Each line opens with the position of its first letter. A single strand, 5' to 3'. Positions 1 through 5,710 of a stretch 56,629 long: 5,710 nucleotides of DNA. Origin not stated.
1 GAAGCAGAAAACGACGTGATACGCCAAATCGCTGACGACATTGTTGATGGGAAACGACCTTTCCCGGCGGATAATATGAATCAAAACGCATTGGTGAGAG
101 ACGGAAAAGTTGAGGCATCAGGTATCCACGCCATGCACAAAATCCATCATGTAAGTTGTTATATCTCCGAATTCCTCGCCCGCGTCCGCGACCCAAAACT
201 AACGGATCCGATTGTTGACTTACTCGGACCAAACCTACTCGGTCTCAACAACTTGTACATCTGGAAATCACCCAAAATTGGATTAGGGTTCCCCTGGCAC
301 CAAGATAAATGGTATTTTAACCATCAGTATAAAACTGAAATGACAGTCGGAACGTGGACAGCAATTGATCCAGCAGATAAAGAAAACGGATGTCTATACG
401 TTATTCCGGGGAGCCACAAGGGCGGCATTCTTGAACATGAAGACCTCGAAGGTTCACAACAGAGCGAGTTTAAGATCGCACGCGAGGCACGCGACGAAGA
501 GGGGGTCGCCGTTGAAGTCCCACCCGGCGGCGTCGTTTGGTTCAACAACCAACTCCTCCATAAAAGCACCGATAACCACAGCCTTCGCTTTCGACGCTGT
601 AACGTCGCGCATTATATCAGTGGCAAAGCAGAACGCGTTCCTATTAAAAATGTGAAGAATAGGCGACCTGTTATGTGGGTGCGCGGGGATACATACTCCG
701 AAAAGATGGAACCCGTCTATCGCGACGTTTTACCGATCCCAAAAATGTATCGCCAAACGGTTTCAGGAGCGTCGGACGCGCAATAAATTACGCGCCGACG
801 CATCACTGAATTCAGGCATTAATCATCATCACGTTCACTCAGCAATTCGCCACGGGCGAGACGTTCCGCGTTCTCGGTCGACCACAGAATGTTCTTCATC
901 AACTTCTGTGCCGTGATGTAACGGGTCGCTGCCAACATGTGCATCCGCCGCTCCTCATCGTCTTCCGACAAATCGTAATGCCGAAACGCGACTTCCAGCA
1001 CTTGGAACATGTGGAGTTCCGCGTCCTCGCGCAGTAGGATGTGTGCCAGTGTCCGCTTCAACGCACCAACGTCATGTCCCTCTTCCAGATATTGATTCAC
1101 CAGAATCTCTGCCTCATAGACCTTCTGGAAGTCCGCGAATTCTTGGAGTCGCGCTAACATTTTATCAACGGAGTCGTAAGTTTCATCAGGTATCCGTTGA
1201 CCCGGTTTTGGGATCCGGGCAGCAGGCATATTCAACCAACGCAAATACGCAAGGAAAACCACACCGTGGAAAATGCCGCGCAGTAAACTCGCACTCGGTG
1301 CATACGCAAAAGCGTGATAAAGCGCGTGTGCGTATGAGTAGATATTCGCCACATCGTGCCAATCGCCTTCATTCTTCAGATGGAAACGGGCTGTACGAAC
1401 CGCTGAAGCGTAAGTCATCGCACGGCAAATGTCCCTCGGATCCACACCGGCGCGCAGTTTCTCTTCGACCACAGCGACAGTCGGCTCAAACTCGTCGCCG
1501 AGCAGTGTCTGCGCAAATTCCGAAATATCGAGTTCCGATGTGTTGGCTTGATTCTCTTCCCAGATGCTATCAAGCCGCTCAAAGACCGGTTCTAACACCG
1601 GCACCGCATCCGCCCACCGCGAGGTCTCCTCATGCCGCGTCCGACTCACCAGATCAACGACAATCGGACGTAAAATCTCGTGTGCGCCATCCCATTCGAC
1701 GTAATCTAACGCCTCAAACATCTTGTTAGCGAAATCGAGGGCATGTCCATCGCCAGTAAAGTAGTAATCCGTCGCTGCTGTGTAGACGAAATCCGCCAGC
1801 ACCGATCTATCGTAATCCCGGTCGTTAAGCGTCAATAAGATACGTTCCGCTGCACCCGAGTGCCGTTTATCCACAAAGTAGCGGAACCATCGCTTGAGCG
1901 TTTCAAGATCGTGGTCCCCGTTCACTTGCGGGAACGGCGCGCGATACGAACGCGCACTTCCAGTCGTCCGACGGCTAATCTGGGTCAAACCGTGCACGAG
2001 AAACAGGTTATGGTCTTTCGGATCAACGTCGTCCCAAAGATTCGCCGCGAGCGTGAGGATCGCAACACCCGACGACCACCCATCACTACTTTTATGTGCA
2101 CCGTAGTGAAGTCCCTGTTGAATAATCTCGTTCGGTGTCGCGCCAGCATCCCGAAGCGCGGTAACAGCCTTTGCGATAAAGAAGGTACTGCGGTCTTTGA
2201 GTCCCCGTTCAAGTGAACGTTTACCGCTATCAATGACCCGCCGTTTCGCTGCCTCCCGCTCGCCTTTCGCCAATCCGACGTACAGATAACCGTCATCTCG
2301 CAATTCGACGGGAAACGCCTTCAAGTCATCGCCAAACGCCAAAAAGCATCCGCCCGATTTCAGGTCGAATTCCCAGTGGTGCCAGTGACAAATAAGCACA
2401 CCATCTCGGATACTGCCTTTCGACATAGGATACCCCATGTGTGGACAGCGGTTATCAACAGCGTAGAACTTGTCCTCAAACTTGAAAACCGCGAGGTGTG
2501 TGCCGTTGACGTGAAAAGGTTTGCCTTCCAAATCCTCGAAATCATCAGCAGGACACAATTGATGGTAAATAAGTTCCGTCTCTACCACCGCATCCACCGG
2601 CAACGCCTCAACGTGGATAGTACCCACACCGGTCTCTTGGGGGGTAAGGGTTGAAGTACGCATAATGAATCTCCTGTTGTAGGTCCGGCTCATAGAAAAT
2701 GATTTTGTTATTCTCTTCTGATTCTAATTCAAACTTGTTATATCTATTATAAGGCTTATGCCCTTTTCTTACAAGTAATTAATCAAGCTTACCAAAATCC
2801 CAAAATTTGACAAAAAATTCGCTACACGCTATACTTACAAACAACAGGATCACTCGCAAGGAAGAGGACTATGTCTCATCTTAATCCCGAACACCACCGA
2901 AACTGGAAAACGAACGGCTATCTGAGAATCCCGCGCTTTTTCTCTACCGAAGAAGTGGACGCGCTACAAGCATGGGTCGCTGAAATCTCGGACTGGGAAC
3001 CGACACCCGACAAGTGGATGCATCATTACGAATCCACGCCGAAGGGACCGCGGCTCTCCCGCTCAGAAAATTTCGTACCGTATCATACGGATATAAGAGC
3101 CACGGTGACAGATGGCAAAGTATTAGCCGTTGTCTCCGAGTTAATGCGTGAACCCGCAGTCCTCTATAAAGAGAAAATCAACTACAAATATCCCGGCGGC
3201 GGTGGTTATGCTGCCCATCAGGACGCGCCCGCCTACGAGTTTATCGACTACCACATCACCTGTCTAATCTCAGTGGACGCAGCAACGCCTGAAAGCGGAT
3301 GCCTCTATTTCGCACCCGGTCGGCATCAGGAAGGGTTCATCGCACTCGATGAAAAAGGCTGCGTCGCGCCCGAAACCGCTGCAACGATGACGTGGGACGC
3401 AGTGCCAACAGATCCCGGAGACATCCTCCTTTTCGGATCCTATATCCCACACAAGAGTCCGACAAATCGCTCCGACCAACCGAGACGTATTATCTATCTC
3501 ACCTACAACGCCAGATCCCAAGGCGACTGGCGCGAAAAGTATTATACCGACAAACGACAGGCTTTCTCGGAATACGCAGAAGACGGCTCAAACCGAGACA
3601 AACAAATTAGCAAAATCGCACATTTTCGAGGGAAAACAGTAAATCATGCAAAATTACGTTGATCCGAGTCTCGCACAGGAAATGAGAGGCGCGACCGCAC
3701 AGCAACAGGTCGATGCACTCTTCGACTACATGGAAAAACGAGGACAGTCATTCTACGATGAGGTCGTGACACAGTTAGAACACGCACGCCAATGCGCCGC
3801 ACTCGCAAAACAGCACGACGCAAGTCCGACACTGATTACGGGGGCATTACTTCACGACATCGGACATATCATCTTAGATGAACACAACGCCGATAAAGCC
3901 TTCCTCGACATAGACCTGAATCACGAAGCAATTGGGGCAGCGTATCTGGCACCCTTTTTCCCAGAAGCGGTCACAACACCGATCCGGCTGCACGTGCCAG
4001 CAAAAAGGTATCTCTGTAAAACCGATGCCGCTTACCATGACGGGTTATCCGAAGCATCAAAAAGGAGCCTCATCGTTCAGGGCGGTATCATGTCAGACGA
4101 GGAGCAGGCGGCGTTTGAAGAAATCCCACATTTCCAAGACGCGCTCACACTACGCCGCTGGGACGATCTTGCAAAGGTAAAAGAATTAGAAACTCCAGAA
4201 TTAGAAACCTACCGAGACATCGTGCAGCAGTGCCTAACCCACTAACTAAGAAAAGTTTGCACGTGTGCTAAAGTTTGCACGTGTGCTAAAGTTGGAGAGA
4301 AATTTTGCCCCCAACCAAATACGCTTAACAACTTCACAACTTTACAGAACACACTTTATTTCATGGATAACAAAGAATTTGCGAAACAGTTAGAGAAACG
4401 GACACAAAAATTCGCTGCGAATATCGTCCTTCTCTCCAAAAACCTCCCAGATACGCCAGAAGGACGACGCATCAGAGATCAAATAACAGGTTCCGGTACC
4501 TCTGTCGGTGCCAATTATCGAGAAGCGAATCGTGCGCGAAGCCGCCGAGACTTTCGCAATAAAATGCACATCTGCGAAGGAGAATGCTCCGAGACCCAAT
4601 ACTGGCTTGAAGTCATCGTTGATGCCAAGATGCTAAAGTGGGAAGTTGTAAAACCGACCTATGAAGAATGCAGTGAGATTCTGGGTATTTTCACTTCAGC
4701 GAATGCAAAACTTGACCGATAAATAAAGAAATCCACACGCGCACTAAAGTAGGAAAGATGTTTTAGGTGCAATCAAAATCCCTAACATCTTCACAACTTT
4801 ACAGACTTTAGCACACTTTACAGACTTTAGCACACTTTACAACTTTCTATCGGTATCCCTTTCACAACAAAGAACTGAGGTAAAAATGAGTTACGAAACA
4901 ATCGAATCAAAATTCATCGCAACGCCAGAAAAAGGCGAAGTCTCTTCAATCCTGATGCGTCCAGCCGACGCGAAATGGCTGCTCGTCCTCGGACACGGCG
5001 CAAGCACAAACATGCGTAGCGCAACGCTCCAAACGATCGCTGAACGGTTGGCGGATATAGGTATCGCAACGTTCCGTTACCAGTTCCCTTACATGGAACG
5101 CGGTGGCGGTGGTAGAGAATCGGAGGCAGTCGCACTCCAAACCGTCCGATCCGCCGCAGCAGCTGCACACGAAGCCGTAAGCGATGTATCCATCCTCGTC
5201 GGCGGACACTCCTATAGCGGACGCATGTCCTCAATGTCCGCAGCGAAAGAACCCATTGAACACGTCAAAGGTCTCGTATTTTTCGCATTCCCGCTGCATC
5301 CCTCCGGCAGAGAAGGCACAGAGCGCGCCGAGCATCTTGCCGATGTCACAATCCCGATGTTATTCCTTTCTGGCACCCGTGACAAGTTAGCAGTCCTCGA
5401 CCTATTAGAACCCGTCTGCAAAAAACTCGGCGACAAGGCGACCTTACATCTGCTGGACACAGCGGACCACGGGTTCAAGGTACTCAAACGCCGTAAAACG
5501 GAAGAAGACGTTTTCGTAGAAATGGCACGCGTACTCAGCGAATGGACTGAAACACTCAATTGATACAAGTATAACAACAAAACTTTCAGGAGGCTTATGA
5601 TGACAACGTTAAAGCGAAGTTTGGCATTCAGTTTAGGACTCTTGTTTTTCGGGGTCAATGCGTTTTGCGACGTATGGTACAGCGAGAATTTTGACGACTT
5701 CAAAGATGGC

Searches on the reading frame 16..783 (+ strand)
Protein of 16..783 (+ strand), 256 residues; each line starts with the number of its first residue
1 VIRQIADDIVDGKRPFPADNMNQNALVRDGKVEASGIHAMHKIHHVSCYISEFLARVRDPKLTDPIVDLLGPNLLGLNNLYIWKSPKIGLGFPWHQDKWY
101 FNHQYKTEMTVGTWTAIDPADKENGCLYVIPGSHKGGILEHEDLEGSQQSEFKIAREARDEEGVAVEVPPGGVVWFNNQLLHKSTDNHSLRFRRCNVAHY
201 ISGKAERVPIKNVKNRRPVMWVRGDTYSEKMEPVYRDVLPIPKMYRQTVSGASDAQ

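Call 36: search_protein_families(library=pfam, proteins=[window:16-783:+], max_evalue=0.001)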
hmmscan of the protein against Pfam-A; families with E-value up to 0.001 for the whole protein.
window:16-783:+ (256 aa): 1 family
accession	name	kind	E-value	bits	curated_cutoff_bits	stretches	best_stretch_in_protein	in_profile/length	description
PF05721.19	PhyH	-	4.7e-30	105.9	22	1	53-195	61-213/213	Phytanoyl-CoA dioxygenase (PhyH)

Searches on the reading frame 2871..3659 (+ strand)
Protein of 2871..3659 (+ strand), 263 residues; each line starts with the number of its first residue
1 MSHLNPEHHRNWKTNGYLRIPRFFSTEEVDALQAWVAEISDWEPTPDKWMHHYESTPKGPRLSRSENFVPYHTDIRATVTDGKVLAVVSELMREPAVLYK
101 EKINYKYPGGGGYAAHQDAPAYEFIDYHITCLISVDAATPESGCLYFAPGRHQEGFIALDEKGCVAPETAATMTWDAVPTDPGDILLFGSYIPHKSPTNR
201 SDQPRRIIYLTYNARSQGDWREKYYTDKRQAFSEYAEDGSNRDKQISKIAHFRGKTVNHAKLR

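Call 36: search_protein_families(library=pfam, proteins=[window:2871-3659:+], max_evalue=0.001)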
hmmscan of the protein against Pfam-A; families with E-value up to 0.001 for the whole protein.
window:2871-3659:+ (263 aa): 1 family
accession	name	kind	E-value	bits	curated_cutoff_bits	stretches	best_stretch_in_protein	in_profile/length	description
PF05721.19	PhyH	-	2.5e-29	103.5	22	1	12-206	1-212/213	Phytanoyl-CoA dioxygenase (PhyH)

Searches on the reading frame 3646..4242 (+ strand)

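Call 36: search_protein_families(library=pfam, proteins=[window:3646-4242:+], max_evalue=0.001)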
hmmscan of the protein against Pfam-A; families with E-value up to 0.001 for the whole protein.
window:3646-4242:+ (199 aa): 1 family
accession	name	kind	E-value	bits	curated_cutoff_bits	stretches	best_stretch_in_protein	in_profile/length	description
PF01966.28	HD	-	5.1e-05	24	22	1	44-104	2-69/116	HD domain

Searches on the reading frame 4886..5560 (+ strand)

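Call 36: search_protein_families(library=pfam, proteins=[window:4886-5560:+], max_evalue=0.001)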
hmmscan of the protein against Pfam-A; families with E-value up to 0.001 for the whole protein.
window:4886-5560:+ (225 aa): 3 families
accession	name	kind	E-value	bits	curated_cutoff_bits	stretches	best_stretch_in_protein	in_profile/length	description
PF20408.4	Abhydrolase_11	-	8e-38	130.6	27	1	31-220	3-191/193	Alpha/beta hydrolase domain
PF12695.13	Abhydrolase_5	-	1.5e-06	28.5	27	1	91-195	46-140/164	Alpha/beta hydrolase family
PF12146.15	Hydrolase_4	-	5.6e-05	23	27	0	148-196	184-233/239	Serine aminopeptidase, S33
